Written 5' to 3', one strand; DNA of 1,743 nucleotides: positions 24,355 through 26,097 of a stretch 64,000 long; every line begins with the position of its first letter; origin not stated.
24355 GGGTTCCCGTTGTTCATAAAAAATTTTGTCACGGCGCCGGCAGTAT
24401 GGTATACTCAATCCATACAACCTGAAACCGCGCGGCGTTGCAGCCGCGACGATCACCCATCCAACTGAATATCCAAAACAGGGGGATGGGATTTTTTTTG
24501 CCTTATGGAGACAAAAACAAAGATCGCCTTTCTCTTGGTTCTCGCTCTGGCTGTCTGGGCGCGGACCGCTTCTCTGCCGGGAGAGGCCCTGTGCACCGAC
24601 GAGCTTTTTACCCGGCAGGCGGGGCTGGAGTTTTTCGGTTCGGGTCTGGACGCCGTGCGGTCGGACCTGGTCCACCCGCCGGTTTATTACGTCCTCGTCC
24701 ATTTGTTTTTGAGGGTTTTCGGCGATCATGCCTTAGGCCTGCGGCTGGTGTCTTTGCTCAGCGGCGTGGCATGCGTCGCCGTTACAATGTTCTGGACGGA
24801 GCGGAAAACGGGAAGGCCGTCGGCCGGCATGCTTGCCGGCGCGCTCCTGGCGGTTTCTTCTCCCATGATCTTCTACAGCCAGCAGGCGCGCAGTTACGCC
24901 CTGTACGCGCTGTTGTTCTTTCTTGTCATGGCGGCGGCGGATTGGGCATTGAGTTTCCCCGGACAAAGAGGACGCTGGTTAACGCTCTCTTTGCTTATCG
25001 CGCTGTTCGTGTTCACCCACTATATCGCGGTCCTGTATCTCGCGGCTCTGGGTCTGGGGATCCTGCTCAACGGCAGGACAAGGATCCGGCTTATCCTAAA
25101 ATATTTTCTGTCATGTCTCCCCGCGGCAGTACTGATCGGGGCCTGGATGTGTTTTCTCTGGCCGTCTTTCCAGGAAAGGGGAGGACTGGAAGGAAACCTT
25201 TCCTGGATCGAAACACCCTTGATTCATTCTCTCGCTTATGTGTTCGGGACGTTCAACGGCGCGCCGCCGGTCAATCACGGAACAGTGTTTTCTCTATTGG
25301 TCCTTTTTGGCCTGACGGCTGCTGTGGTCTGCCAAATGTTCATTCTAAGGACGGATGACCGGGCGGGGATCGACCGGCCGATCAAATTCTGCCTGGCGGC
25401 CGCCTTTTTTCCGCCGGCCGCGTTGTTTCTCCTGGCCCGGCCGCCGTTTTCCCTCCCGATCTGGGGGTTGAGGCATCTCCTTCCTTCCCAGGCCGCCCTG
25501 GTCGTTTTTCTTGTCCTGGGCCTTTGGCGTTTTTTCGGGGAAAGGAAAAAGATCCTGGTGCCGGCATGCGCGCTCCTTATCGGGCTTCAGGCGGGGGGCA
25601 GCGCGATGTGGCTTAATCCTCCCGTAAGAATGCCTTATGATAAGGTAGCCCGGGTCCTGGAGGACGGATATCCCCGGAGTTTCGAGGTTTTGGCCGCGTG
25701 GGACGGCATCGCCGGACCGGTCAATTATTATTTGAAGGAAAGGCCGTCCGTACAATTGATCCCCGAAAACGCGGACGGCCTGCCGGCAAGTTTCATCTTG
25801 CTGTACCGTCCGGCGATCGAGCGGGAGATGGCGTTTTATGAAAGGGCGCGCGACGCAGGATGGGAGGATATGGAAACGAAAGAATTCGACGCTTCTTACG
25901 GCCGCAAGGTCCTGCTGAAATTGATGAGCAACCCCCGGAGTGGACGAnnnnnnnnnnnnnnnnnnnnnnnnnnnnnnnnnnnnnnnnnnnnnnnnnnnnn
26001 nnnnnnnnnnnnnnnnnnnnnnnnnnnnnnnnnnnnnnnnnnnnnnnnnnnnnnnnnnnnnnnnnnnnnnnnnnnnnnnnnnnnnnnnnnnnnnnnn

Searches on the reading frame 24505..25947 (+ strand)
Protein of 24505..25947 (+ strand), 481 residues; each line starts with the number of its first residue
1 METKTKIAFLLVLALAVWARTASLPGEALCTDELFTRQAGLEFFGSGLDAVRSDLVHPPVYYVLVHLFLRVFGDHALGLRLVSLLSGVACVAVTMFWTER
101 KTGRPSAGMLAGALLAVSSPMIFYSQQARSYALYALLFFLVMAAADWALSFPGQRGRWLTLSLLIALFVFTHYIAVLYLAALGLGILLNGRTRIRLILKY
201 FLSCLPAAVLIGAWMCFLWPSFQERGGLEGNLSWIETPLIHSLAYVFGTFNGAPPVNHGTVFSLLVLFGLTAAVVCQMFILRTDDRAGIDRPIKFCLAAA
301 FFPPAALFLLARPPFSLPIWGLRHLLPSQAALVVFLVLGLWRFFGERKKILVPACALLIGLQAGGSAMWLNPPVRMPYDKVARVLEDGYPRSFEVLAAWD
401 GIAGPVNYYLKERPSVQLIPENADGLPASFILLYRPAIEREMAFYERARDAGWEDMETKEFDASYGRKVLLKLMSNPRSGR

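Call 104: search_protein_families(library=pfam, proteins=[window:24505-25947:+], max_evalue=0.01)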
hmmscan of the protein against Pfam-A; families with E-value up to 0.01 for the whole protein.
window:24505-25947:+ (481 aa): 1 family
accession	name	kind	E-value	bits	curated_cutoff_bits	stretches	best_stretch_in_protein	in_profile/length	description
PF13231.12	PMT_2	-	1.6e-06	28.9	26.1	1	57-211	2-154/160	Dolichyl-phosphate-mannose-protein mannosyltransferase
